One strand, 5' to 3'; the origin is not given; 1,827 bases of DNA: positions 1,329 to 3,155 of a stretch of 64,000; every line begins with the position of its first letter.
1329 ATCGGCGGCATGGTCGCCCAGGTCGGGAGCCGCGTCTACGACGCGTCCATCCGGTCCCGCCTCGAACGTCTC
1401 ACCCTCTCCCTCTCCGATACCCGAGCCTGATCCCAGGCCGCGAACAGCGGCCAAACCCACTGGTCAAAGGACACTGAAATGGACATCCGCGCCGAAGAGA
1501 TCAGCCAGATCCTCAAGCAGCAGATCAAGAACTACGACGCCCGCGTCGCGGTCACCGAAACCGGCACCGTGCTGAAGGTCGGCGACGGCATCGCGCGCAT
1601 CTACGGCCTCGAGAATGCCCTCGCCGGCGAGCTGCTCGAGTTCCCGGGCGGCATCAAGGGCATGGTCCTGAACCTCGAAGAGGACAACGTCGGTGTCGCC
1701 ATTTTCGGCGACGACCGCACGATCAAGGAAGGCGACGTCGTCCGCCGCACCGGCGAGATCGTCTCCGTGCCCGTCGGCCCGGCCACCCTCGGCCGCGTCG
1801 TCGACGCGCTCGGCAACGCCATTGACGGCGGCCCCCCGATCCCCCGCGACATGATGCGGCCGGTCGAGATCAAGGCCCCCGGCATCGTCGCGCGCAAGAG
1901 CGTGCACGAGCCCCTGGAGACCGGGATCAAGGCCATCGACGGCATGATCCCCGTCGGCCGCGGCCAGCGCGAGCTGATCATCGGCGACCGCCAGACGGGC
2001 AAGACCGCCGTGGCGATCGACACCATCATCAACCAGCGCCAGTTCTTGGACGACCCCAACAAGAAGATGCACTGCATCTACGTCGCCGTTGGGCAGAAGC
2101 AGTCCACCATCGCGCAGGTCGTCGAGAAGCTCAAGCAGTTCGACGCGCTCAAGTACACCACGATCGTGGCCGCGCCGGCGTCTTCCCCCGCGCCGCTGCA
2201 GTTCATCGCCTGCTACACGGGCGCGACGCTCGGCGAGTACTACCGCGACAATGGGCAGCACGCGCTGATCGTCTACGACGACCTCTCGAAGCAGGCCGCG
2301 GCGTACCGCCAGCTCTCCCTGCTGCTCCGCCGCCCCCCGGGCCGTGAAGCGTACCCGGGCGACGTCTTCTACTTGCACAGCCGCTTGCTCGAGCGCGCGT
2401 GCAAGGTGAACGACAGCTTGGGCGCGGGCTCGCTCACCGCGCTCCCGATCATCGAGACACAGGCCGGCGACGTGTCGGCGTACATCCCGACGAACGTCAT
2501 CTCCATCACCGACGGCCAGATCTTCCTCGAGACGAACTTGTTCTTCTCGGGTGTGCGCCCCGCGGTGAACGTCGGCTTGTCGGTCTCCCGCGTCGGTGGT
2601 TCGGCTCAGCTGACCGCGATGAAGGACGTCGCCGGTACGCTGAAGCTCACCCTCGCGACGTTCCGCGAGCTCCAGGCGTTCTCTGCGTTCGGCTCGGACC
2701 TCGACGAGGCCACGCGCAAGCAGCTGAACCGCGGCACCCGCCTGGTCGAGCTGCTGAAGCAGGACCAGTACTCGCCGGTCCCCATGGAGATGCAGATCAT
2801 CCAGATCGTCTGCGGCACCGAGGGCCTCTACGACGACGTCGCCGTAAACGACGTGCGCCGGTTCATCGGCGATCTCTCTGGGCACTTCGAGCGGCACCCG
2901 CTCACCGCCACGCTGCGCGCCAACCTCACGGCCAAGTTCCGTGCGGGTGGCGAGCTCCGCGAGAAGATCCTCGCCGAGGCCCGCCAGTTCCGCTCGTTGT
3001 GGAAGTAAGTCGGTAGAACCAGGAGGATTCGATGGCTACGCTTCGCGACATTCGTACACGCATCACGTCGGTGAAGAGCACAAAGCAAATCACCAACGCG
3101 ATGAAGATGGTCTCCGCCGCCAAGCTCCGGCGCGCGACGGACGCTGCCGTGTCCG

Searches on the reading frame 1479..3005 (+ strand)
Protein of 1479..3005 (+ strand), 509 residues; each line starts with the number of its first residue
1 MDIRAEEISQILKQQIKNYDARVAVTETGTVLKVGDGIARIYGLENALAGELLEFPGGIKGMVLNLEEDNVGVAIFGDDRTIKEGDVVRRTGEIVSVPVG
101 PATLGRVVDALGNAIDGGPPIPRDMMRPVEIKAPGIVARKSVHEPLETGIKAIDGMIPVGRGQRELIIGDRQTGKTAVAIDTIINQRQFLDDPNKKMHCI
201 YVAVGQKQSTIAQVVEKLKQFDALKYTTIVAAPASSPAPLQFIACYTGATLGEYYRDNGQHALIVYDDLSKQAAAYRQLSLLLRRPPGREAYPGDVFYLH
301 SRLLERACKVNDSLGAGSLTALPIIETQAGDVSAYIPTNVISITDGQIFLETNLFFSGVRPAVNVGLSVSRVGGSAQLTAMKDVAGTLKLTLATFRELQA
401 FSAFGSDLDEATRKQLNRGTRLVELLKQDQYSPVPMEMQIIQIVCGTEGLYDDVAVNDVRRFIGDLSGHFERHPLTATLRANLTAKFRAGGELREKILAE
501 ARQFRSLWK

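Call 78: search_protein_families(library=pfam, proteins=[window:1479-3005:+], max_evalue=0.00001)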
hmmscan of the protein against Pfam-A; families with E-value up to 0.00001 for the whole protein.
window:1479-3005:+ (509 aa): 3 families
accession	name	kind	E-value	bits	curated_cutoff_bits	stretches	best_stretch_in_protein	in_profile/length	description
PF00006.31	ATP-synt_ab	-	1.8e-79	266.8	29.5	1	149-370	1-213/213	ATP synthase alpha/beta family, nucleotide-binding domain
PF00306.32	ATP-synt_ab_C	-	3e-37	128.2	27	1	377-501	1-123/126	ATP synthase alpha/beta chain, C terminal domain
PF02874.29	ATP-synt_ab_N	-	8.5e-20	71.5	20.9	1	27-92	4-69/69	ATP synthase alpha/beta family, beta-barrel domain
